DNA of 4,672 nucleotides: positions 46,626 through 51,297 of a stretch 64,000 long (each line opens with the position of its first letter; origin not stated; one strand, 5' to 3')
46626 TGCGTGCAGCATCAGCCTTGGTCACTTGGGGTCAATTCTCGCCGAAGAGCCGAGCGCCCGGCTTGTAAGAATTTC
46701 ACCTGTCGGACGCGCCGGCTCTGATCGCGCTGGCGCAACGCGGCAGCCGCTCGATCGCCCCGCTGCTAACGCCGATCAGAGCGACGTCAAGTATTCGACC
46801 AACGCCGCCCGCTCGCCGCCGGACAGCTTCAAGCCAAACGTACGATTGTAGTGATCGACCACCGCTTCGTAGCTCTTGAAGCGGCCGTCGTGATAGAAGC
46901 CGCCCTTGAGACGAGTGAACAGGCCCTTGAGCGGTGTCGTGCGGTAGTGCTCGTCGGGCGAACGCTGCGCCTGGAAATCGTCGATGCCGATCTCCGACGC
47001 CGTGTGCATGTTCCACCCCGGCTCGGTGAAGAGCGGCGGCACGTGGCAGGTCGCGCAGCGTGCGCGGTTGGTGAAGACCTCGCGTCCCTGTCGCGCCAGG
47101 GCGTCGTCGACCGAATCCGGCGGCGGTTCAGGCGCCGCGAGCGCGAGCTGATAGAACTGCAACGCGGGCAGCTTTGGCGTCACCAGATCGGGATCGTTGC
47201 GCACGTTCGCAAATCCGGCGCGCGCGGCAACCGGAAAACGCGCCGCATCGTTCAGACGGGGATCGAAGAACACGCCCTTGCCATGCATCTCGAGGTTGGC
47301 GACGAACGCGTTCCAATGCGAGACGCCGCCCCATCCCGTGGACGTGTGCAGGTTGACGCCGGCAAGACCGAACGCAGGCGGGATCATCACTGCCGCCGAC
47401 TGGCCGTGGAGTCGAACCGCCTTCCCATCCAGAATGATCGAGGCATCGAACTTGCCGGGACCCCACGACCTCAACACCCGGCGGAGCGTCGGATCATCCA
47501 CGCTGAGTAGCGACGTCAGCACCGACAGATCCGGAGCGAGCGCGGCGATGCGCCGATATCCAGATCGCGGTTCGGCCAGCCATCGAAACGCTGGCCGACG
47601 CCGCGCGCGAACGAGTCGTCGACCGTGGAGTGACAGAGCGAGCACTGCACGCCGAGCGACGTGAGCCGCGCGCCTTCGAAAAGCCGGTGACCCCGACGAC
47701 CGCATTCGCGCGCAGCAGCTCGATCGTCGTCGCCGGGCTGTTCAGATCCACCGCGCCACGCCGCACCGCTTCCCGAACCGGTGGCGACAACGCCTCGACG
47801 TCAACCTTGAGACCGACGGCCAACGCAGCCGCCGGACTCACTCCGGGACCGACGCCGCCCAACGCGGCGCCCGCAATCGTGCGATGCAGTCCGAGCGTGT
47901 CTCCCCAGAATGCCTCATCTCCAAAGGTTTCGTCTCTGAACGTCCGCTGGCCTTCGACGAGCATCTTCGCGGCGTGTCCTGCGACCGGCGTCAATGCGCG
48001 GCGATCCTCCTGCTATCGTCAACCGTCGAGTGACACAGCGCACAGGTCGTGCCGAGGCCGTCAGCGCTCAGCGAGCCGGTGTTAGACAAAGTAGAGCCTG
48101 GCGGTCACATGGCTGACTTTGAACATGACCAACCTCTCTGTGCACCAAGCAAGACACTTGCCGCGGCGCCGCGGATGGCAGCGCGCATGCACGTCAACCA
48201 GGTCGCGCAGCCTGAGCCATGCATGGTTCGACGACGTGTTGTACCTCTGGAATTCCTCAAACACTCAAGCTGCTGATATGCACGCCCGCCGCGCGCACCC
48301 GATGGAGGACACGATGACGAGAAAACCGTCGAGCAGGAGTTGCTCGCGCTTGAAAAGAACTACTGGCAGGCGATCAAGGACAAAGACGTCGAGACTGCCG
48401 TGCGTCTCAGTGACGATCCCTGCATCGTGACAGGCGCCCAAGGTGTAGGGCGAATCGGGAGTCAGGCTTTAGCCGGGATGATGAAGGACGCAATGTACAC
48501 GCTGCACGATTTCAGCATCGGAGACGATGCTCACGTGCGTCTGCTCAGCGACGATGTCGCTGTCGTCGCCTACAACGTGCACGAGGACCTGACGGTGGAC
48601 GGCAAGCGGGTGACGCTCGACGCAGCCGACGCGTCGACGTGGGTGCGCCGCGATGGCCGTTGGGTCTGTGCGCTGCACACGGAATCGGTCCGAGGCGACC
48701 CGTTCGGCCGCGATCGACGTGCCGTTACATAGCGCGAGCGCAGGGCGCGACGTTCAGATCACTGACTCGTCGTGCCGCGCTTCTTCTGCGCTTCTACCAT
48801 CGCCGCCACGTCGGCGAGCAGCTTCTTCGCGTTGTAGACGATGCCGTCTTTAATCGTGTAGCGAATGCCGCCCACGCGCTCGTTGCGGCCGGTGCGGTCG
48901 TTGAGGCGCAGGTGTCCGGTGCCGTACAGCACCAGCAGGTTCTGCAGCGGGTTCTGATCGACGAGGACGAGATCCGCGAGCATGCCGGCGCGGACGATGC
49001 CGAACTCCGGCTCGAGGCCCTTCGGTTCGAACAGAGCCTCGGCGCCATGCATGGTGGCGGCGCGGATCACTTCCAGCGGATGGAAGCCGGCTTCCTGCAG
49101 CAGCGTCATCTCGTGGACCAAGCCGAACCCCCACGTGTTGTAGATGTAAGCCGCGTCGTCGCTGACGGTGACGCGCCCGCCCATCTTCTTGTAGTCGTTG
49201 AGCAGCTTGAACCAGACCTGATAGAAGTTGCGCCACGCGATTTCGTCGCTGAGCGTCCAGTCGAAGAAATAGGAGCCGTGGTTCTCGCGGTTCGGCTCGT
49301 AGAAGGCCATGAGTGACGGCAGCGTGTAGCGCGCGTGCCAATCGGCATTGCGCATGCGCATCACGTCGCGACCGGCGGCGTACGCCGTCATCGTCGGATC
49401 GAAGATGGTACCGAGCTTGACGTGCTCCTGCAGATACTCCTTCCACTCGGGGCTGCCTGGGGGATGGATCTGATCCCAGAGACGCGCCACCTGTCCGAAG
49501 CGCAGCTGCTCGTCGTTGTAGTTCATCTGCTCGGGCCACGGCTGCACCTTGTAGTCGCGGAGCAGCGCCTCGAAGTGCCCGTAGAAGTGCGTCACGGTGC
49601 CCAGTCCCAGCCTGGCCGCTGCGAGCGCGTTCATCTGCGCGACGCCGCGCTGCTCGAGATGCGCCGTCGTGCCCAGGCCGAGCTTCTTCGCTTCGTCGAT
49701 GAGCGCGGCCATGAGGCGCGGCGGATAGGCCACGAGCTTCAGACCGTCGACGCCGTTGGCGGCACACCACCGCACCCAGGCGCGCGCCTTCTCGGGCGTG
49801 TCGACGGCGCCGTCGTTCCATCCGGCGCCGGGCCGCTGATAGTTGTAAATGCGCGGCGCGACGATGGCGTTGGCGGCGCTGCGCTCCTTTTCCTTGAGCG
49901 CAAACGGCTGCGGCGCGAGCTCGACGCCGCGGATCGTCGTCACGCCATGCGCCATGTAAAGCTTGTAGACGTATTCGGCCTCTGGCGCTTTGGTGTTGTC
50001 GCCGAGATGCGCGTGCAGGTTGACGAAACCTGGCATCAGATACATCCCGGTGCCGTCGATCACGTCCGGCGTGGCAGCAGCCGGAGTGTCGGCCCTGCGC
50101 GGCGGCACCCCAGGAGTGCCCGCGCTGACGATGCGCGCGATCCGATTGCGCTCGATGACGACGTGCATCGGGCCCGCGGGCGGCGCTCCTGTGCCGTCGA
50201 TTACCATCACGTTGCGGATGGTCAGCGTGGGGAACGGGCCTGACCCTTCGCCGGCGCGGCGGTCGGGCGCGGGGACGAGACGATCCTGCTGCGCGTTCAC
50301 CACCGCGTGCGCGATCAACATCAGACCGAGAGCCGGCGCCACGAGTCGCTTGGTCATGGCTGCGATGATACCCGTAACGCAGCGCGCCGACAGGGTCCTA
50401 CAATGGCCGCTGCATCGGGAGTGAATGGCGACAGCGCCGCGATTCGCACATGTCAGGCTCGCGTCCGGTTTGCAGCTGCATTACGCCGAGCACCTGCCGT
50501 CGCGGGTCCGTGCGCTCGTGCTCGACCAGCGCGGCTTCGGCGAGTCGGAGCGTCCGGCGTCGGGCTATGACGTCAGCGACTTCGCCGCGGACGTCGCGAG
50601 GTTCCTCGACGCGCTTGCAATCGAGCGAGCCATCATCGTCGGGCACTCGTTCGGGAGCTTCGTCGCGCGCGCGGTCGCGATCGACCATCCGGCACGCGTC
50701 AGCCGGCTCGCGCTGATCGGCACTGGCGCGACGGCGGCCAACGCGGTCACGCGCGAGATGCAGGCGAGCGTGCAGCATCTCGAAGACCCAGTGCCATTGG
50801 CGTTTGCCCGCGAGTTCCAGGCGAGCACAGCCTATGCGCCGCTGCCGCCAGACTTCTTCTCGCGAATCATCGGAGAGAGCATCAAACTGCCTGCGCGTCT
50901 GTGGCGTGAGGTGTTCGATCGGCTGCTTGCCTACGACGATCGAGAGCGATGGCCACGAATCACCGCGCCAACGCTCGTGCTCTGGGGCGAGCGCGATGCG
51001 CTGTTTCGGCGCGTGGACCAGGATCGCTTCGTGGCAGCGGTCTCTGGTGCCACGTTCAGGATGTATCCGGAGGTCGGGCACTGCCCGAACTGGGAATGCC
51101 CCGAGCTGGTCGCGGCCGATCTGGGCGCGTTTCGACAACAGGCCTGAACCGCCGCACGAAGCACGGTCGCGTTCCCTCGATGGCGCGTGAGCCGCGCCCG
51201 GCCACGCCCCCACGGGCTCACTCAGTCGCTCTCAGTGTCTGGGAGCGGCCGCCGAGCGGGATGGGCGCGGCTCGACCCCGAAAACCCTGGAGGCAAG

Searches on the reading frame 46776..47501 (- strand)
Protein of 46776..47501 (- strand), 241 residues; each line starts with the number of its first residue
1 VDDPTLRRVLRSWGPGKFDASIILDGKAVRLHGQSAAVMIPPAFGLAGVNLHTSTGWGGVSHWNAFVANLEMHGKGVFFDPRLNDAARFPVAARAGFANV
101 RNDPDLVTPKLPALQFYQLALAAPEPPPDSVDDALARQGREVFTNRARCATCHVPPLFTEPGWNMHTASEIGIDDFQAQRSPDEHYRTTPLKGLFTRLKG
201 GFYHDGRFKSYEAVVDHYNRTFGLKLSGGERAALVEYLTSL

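Call 8: search_protein_families(library=pfam, proteins=[window:46776-47501:-], max_evalue=0.01)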
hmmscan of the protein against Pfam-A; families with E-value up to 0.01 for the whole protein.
window:46776-47501:- (241 aa): 2 families
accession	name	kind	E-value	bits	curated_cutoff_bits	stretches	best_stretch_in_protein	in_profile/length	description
PF06537.16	DHOR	-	0.0013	17.7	22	0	115-162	344-388/499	Di-haem oxidoreductase, putative peroxidase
PF06761.17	IcmF-related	-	0.0043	17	27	1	115-165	159-213/308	Intracellular multiplication and human macrophage-killing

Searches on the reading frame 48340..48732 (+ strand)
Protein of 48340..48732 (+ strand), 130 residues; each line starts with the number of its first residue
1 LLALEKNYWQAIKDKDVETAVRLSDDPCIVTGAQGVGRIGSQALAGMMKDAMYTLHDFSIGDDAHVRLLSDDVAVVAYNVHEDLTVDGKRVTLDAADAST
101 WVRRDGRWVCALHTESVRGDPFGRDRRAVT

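Call 8: search_protein_families(library=pfam, proteins=[window:48340-48732:+], max_evalue=0.01)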
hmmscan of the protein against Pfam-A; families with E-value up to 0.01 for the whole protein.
window:48340-48732:+ (130 aa): 4 families
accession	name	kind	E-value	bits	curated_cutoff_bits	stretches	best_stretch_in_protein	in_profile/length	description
PF14534.12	DUF4440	-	1.8e-14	54.5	25.2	1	2-109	2-106/107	Domain of unknown function (DUF4440)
PF08332.16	CaMKII_AD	-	1.6e-06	28.7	22.1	1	63-116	71-125/128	Calcium/calmodulin dependent protein kinase II association domain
PF12680.13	SnoaL_2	-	0.00017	22.6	27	1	7-109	3-100/102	SnoaL-like domain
PF13474.12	SnoaL_3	-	0.0089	16.8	22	0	6-117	6-118/121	SnoaL-like domain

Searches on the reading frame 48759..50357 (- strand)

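Call 8: search_protein_families(library=pfam, proteins=[window:48759-50357:-], max_evalue=0.01)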
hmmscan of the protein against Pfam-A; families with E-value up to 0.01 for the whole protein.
window:48759-50357:- (532 aa): 2 families
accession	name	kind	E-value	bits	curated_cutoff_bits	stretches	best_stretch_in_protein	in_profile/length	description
PF01979.26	Amidohydro_1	-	4.9e-12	46.2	25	2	414-471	261-323/345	Amidohydrolase family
PF07969.17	Amidohydro_3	-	3.8e-07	30.4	29.7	1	98-118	1-21/472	Amidohydrolase family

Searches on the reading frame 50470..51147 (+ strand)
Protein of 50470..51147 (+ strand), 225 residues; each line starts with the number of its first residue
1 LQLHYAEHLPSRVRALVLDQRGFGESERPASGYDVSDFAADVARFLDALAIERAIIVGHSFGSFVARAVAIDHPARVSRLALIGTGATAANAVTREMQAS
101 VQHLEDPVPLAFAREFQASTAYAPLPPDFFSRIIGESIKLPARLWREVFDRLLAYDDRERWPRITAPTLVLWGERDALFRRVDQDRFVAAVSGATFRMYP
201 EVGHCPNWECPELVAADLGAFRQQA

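Call 9: search_protein_families(library=pfam, proteins=[window:50470-51147:+], max_evalue=0.01)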
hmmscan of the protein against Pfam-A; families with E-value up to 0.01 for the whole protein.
window:50470-51147:+ (225 aa): 5 families
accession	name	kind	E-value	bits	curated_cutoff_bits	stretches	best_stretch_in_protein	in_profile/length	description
PF00561.26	Abhydrolase_1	-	1.3e-27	97.4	25.8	1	6-209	20-243/245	alpha/beta hydrolase fold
PF12697.13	Abhydrolase_6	-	2.8e-23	84.1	26.3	1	6-216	21-216/217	Alpha/beta hydrolase family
PF12146.15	Hydrolase_4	-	1.5e-16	60.9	27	2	16-93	35-117/239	Serine aminopeptidase, S33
PF06259.18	Abhydrolase_8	-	0.0024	18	20.5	1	39-92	91-150/178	Alpha/beta hydrolase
PF03096.20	Ndr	-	0.0034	16.6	23.3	1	35-93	82-140/283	Ndr family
